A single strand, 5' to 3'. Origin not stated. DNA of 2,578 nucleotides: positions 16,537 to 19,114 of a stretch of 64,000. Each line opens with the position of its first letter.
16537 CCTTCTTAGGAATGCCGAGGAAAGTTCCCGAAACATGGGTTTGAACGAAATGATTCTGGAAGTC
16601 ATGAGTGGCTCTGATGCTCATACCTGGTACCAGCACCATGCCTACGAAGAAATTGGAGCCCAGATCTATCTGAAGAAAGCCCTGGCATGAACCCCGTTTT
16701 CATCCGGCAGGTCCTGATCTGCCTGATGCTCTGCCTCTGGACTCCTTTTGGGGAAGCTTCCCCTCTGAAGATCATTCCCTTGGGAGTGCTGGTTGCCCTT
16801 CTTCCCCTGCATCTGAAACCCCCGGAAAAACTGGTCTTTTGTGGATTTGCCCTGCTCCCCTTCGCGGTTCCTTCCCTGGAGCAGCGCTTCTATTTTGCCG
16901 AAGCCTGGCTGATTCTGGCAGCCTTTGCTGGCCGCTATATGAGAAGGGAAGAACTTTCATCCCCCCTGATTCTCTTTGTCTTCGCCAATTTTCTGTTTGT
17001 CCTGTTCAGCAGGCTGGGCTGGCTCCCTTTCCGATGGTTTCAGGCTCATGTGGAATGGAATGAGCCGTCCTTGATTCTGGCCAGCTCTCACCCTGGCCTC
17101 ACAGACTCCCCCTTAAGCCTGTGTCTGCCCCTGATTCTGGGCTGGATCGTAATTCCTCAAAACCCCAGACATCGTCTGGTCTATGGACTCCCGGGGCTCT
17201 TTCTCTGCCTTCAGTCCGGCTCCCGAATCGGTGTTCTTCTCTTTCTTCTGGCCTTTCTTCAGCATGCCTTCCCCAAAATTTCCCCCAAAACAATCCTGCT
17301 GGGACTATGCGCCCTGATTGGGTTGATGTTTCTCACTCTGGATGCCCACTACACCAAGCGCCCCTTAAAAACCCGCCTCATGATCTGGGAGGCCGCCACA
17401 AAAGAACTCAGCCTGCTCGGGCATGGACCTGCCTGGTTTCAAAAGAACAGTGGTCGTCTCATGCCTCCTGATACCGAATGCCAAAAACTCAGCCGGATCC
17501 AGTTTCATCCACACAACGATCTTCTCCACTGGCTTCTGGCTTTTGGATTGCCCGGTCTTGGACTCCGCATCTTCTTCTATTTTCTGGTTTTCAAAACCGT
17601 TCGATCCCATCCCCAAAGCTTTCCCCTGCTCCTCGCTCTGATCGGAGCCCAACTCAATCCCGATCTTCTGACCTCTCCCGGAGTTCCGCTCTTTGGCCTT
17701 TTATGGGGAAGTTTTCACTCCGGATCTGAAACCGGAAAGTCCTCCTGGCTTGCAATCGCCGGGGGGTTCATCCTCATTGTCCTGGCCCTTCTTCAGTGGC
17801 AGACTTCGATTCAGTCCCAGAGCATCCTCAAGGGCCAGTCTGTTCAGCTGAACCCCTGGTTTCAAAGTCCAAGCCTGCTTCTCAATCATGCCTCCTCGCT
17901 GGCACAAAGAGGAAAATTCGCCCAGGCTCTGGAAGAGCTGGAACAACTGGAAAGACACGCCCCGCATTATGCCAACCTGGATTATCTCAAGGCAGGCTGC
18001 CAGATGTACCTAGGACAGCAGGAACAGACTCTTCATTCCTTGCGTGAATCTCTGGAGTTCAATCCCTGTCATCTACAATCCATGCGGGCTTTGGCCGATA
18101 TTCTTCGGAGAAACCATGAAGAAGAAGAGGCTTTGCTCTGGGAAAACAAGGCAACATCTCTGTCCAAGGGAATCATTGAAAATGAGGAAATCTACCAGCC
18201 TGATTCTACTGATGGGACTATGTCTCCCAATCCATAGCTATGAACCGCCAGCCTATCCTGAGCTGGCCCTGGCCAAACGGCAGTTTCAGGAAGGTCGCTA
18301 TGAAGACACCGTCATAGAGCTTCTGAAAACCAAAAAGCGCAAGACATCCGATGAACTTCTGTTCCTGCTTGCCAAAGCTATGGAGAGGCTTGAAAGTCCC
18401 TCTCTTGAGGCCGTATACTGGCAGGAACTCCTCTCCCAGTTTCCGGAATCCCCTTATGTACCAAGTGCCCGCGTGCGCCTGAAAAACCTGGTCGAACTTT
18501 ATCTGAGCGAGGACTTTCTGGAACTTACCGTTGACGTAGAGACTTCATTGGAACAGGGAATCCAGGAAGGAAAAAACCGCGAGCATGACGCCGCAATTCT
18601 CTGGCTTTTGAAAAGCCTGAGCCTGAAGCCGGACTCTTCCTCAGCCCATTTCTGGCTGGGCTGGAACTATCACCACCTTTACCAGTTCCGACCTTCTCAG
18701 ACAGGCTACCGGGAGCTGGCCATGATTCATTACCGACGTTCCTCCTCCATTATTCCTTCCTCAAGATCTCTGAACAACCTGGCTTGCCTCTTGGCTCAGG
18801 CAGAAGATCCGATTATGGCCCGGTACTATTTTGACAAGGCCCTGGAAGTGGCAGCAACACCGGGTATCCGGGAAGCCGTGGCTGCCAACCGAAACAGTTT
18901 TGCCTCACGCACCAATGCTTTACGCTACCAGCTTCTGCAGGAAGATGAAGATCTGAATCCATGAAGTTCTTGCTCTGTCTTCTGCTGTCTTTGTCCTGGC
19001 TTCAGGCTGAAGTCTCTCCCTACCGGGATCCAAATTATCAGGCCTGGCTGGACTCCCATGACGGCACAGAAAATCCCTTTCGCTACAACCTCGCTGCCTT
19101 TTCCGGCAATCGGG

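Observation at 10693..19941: Co-directional flagellar filament cluster carrying glycosylation-type genes: fliD, Maf/DUF115, fliS, GNAT, Wzy_C-like::TPR membrane protein, TPR lipoprotein, OMP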

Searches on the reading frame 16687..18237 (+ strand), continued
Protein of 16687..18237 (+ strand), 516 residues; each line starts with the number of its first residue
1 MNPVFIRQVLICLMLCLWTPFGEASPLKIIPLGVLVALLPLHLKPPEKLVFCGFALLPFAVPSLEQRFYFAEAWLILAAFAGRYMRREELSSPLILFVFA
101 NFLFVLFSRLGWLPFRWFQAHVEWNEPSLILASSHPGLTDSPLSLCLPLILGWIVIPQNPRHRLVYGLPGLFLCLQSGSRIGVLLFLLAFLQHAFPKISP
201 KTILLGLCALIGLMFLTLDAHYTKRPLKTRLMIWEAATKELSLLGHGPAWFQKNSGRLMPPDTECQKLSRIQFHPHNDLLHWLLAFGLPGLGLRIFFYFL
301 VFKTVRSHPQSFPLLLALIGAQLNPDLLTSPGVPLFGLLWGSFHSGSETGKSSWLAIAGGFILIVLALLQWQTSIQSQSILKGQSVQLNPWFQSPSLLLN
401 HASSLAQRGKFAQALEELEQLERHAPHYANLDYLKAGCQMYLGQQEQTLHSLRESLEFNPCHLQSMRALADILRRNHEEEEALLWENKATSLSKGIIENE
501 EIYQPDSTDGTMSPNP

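Call 47: fold_search(model_id=the predicted structure, library=pdb)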
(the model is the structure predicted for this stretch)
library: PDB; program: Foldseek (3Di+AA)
matches with E <= 10: 1128; with E <= 0.001: 1
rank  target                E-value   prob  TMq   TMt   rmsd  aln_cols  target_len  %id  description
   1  7tpg_B                5.7e-04  1.00  0.37  0.46  10.4       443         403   14  Single-Particle Cryo-EM Structure of the WaaL O-antigen ligase in its ligand bound state (released 2022-04-06)
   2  5fzr_A                4.1e-03  1.00  0.19  0.77   3.0       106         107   24  Designed TPR Protein M4N delta C (CF I) (released 2016-10-12)
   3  2wqh                  5.2e-03  1.00  0.19  0.89   1.3        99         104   18  Crystal structure of CTPR3Y3 (released 2010-04-07)
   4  5fzq_A                5.6e-03  1.00  0.19  0.79   2.7       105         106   25  Designed TPR Protein M4N (released 2016-10-12)
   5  3kd7_B                7.7e-03  1.00  0.19  0.91   1.4        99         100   16  Designed TPR module (CTPR390) in complex with its peptide-ligand (Hsp90 peptide) (released 2010-02-02)
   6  9gaw_J                8.0e-03  0.96  0.21  0.21  26.1       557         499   14  High-resolution structure of the Anaphase-promoting complex/cyclosome (APC/C) bound to co-activator Cdh1 (released 2024-08-14)
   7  9a0j_G                8.0e-03  0.94  0.21  0.17  29.2       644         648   13  Deep learning enables the atomic structure determination of the Fanconi Anemia core complex from cryoEM (released 2020-09-15)
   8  3kd7_C                9.1e-03  1.00  0.19  0.93   1.4       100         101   16  Designed TPR module (CTPR390) in complex with its peptide-ligand (Hsp90 peptide) (released 2010-02-02)
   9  9rtt_Q                9.1e-03  0.85  0.17  0.11  29.4       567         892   14  Activated Elongation Complex with IWS1 and ELOF1 (released 2025-09-03)
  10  8hmd_C                9.4e-03  0.98  0.24  0.11  25.1       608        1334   12  base module state 2 of Tetrahymena IFT-A (released 2023-06-14)
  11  1w3b_A                9.8e-03  1.00  0.21  0.27  22.5       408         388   14  The superhelical TPR domain of O-linked GlcNAc transferase reveals structural similarities to importin alpha. (released 2004-09-09)
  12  9gaw_P                1.0e-02  0.95  0.20  0.21  25.5       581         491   11  High-resolution structure of the Anaphase-promoting complex/cyclosome (APC/C) bound to co-activator Cdh1 (released 2024-08-14)
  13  6eou                  1.2e-02  1.00  0.20  0.30  21.8       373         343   15  O-GlcNAc transferase TPR domain with the intellectual disability associated mutation L254F (released 2018-05-09)
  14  3asg_B                1.2e-02  1.00  0.19  0.55  13.3       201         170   15  MamA D159K mutant 2 (released 2011-07-20)
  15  7dkh_A                1.2e-02  0.99  0.19  0.11  24.4       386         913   15  Crystal structure of the Ctr9/Paf1/Cdc73/Rtf1 quaternary complex (released 2021-11-24)
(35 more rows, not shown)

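Call 64: search_protein_families(library=pfam, alignment_id=A1, max_evalue=0.01)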
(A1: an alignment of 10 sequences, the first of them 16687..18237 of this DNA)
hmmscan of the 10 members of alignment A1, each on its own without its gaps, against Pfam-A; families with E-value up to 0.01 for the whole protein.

A. member 1, window:16687-18237:+ (516 aa): 5 families
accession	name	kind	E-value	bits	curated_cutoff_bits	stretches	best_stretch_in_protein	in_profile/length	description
PF04932.20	Wzy_C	-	5.2e-07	30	31.7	1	171-292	7-146/149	O-Antigen ligase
PF13432.12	TPR_16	-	0.00034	21.4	32.7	0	399-439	1-41/65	Tetratricopeptide repeat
PF13424.12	TPR_12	-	0.0015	19.1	30.1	0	452-492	32-74/77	Tetratricopeptide repeat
PF14559.12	TPR_19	-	0.0065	17.2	25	1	405-444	1-40/68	Tetratricopeptide repeat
PF12895.13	ANAPC3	-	0.0097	16.6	27.2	0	398-454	26-81/82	Anaphase-promoting complex, cyclosome, subunit 3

B. families by the number of members that match (of 10 scanned): 23 families
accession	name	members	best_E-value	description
PF14559.12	TPR_19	9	8.6e-10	Tetratricopeptide repeat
PF12895.13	ANAPC3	8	6.8e-08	Anaphase-promoting complex, cyclosome, subunit 3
PF13428.12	TPR_14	7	1.9e-08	Tetratricopeptide repeat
PF07719.23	TPR_2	6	3.3e-10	Tetratricopeptide repeat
PF04932.20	Wzy_C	6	4.7e-10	O-Antigen ligase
PF00515.34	TPR_1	6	1.5e-07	Tetratricopeptide repeat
PF13181.12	TPR_8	5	6.3e-09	Tetratricopeptide repeat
PF13432.12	TPR_16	5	8.5e-06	Tetratricopeptide repeat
PF13424.12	TPR_12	5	0.00018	Tetratricopeptide repeat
PF13431.12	TPR_17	4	9.5e-06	Tetratricopeptide repeat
PF13174.12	TPR_6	3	1e-05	Tetratricopeptide repeat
PF25060.1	ARM_TT21_2nd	3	0.00078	Tetratricopeptide repeat protein 21 second ARM domain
PF14853.12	Fis1_TPR_C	2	0.0027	Fis1 C-terminal tetratricopeptide repeat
PF25058.1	ARM_TT21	1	0.00012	Tetratricopeptide repeat protein 21 ARM repeat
PF07721.20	TPR_4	1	0.00045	Tetratricopeptide repeat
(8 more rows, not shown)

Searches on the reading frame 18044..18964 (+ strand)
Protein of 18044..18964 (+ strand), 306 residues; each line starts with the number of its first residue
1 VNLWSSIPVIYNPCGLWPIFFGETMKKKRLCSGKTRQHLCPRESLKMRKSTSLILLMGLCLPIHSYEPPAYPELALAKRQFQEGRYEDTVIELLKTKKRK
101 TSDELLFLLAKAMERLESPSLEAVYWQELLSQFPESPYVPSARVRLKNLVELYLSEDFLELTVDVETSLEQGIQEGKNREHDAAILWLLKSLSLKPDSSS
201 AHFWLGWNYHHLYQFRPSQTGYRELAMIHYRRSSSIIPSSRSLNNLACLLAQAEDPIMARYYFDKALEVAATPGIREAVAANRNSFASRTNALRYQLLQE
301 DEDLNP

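Call 3: search_protein_families(library=pfam, proteins=[window:18044-18964:+], max_evalue=0.01)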
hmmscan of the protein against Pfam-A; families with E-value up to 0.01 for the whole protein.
window:18044-18964:+ (306 aa): 8 families
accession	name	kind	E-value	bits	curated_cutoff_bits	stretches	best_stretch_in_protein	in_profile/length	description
PF13431.12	TPR_17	-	4.5e-05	23.8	24.4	0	188-214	2-28/34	Tetratricopeptide repeat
PF00515.34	TPR_1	-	7.5e-05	22.8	27.8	0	241-269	2-30/34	Tetratricopeptide repeat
PF13181.12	TPR_8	-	0.00013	22.3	25.7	0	241-271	2-32/34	Tetratricopeptide repeat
PF13374.12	TPR_10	-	0.0033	17.8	27.5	1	241-269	3-31/42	Tetratricopeptide repeat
PF13414.12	TPR_11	-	0.0035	17.4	26.8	0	181-206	10-35/42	TPR repeat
PF07719.23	TPR_2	-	0.0049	17.3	27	0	242-269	3-30/34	Tetratricopeptide repeat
PF13428.12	TPR_14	-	0.0056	17.7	23.5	0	104-137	2-35/44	Tetratricopeptide repeat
PF13424.12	TPR_12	-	0.0058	17.2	30.1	0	241-270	46-75/77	Tetratricopeptide repeat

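Call 4: search_protein_families(library=ncbifam, proteins=[window:18044-18964:+], max_evalue=0.01)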
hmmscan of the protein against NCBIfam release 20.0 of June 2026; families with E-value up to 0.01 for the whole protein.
window:18044-18964:+ (306 aa): 2 families
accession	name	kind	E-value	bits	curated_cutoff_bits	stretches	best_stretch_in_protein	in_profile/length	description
TIGR03302.1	OM_YfiO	subfamily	0.0057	16.2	81.4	0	126-151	138-163/239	outer membrane protein assembly factor BamD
TIGR02795.1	tol_pal_ybgF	equivalog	0.006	17.2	90.1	0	95-145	69-118/119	tol-pal system protein YbgF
